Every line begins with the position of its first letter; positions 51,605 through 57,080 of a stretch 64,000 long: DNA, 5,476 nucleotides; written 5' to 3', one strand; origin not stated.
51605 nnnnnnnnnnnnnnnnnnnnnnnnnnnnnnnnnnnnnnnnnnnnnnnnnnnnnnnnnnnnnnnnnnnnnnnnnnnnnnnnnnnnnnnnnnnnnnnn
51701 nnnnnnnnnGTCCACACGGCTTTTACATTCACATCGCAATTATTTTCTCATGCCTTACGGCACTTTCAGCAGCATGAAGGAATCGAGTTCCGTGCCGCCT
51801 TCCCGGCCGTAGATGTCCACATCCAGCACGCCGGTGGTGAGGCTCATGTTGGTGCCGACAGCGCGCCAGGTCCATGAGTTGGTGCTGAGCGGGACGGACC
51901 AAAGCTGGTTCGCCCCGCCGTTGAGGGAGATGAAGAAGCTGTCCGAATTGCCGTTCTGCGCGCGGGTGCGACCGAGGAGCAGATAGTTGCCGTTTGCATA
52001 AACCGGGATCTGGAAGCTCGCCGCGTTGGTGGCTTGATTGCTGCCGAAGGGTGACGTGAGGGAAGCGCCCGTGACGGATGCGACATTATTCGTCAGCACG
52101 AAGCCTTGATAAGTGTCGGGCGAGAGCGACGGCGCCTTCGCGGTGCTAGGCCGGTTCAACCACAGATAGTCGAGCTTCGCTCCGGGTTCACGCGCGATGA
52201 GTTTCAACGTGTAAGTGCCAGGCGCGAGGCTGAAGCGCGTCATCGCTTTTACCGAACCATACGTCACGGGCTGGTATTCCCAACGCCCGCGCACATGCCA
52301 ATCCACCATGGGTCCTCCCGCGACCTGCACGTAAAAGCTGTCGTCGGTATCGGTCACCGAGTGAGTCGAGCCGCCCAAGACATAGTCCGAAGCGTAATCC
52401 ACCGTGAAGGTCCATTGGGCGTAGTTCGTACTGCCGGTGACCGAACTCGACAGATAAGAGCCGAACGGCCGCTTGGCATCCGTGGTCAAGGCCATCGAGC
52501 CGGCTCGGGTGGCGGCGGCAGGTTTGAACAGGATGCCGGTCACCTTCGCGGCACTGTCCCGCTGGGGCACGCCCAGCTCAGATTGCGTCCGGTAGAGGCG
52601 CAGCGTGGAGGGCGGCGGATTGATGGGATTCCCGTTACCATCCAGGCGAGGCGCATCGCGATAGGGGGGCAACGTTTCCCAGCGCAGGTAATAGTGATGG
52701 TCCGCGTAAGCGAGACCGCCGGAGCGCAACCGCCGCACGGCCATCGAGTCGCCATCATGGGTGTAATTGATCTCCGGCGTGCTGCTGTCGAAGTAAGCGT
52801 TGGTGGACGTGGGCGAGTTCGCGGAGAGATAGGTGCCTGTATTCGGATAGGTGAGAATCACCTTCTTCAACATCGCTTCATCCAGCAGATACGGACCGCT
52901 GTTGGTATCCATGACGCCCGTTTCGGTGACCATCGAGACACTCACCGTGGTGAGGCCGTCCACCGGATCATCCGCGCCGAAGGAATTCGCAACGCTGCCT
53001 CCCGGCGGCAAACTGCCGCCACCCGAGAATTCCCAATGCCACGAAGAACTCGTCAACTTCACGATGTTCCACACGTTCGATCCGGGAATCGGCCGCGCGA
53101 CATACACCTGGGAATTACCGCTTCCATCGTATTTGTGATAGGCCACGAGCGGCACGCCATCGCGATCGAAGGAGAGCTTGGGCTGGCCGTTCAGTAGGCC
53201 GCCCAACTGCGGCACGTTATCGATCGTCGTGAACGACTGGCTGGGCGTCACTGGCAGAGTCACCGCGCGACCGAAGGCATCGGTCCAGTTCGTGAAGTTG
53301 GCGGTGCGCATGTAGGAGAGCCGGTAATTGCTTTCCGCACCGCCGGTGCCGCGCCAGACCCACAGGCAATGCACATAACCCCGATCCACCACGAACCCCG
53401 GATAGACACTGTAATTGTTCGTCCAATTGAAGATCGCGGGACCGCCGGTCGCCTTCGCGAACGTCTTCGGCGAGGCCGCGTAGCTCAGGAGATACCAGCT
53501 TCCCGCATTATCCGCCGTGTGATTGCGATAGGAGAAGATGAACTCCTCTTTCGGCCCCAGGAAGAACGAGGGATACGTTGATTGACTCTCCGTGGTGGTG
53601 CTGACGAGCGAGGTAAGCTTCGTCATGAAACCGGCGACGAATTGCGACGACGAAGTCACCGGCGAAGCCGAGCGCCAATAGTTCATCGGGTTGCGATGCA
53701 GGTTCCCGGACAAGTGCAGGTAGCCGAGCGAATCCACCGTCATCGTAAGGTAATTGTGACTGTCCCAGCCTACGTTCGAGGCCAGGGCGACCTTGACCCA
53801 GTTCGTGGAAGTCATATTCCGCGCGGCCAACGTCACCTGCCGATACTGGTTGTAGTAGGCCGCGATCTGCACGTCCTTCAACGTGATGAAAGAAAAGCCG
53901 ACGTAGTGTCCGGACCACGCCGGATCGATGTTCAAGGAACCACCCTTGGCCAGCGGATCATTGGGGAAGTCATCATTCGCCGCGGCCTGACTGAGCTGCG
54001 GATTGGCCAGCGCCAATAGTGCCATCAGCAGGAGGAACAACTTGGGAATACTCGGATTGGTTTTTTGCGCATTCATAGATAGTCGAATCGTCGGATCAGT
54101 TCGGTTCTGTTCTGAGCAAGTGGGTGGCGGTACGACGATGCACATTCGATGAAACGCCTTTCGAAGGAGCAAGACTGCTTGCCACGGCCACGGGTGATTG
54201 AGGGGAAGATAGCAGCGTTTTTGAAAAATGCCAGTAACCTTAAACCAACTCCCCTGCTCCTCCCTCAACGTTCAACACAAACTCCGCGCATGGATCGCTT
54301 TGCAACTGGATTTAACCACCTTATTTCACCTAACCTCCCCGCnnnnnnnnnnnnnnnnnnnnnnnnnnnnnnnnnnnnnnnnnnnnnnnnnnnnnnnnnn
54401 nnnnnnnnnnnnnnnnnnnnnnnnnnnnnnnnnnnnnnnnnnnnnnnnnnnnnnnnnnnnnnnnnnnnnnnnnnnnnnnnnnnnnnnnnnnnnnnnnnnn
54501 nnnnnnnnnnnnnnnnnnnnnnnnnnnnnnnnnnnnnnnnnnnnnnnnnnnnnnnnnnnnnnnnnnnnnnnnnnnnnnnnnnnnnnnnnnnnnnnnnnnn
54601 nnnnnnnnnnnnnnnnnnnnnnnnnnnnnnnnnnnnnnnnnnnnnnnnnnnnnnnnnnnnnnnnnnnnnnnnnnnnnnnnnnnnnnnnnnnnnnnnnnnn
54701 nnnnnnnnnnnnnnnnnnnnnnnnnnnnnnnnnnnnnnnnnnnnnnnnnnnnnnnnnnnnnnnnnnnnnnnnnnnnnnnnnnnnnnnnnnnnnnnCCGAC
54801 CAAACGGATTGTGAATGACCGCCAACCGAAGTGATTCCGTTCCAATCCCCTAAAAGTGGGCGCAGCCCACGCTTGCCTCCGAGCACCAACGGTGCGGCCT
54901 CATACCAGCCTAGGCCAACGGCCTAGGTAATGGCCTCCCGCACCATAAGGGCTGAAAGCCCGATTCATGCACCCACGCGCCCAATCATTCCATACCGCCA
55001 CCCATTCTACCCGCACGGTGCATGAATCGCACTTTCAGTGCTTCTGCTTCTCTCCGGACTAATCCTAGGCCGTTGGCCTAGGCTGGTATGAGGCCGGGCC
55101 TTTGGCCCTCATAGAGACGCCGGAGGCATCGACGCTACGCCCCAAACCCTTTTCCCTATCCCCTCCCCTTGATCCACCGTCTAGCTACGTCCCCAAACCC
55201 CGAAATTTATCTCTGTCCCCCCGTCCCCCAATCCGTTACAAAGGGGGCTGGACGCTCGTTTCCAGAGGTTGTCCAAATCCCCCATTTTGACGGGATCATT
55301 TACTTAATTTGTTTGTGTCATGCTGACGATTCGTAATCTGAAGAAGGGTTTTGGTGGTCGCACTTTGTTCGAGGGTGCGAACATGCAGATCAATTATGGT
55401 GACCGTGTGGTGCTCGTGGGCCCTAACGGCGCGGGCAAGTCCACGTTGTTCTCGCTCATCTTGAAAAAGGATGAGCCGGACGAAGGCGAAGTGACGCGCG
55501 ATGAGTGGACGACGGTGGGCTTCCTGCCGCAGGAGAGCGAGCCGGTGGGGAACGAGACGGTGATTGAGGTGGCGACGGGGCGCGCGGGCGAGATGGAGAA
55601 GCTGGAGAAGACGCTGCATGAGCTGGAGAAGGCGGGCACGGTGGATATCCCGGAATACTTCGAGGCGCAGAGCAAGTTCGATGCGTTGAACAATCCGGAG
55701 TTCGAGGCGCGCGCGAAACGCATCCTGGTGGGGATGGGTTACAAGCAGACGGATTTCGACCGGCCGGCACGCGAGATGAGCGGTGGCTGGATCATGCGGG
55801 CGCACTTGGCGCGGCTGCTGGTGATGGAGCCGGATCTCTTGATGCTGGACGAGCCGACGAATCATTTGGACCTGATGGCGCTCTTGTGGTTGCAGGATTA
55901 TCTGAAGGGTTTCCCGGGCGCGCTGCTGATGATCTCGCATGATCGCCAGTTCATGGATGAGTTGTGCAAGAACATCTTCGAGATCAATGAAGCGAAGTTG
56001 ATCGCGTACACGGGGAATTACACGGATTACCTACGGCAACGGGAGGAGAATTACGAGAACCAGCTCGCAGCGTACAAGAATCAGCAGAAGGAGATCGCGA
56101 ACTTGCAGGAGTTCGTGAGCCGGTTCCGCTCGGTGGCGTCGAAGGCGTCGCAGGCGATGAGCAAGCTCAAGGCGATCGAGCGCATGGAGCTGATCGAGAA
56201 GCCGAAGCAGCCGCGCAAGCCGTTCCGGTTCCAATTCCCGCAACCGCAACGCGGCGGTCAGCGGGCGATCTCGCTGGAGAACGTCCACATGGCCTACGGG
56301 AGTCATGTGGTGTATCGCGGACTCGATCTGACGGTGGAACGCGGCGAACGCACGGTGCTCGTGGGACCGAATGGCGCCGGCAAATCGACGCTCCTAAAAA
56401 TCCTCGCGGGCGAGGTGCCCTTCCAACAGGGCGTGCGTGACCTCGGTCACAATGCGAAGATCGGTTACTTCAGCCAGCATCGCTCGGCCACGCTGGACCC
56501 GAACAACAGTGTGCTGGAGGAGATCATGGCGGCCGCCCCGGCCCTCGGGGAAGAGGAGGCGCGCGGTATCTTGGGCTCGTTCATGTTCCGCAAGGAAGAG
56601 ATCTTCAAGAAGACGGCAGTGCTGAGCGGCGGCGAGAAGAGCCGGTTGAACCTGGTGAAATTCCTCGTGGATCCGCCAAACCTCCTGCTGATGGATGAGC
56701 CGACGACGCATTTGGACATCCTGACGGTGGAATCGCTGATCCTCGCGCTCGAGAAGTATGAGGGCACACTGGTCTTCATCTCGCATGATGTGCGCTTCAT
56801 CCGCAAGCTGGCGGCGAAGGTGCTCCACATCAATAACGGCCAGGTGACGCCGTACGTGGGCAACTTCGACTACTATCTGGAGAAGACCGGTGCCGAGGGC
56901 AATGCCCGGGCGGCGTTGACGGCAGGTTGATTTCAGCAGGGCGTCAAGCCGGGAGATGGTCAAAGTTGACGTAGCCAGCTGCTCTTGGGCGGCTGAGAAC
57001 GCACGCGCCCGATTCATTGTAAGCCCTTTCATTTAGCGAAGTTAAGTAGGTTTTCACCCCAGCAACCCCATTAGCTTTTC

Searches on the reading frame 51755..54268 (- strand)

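Call 67: search_protein_families(library=pfam, proteins=[window:51755-54268:-], max_evalue=0.001)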
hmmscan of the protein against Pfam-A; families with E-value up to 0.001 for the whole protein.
window:51755-54268:- (837 aa): 1 family
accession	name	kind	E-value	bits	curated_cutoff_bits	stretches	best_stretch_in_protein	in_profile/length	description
PF15892.11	BNR_4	-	2.9e-53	181.4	27.3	1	134-405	2-269/272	BNR repeat-containing family member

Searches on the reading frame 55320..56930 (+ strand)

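Call 67: search_protein_families(library=pfam, proteins=[window:55320-56930:+], max_evalue=0.001)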
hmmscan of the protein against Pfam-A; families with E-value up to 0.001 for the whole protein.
window:55320-56930:+ (536 aa): 23 families
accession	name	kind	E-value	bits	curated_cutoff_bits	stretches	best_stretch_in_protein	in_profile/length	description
PF00005.33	ABC_tran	-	8.7e-51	172.6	25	2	18-181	2-137/137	ABC transporter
PF12848.13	ABC_tran_Xtn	-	1.9e-31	108.4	25.9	1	220-304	1-85/85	ABC transporter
PF13304.12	AAA_21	-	5.8e-17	63.1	27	1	345-363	2-20/304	AAA domain, putative AbiEii toxin, Type IV TA system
PF13555.12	AAA_29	-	2.8e-10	40.2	27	1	334-359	14-39/61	P-loop containing region of AAA domain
PF13476.12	AAA_23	-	1.1e-09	39.6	27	0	345-362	22-39/201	AAA domain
PF02463.25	SMC_N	-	4.1e-08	33.4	40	0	344-360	26-42/220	RecF/RecN/SMC N terminal domain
PF03193.22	RsgA_GTPase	-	9.3e-08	32.5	30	0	342-366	106-130/174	RsgA GTPase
PF13521.12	AAA_28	-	3e-06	28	27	0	345-365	2-22/164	AAA domain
PF13175.12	AAA_15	-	3.5e-06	27.3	32.1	0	344-362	25-43/374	AAA ATPase domain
PF01926.29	MMR_HSR1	-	4.7e-06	27.1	21.9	0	29-62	1-30/113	50S ribosome-binding GTPase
PF13401.12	AAA_22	-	1.6e-05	25.6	27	0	345-366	8-29/130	AAA domain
PF13514.12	AAA_27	-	3e-05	24.1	22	0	330-360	14-44/206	AAA domain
PF05272.17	VapE-like_dom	-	3.8e-05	23.7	25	0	343-379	52-88/217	Virulence-associated protein E-like domain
PF13671.12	AAA_33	-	5.7e-05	23.9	27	0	346-367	3-24/143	AAA domain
PF13191.12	AAA_16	-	6.3e-05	24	32.6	0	343-369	25-51/167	AAA ATPase domain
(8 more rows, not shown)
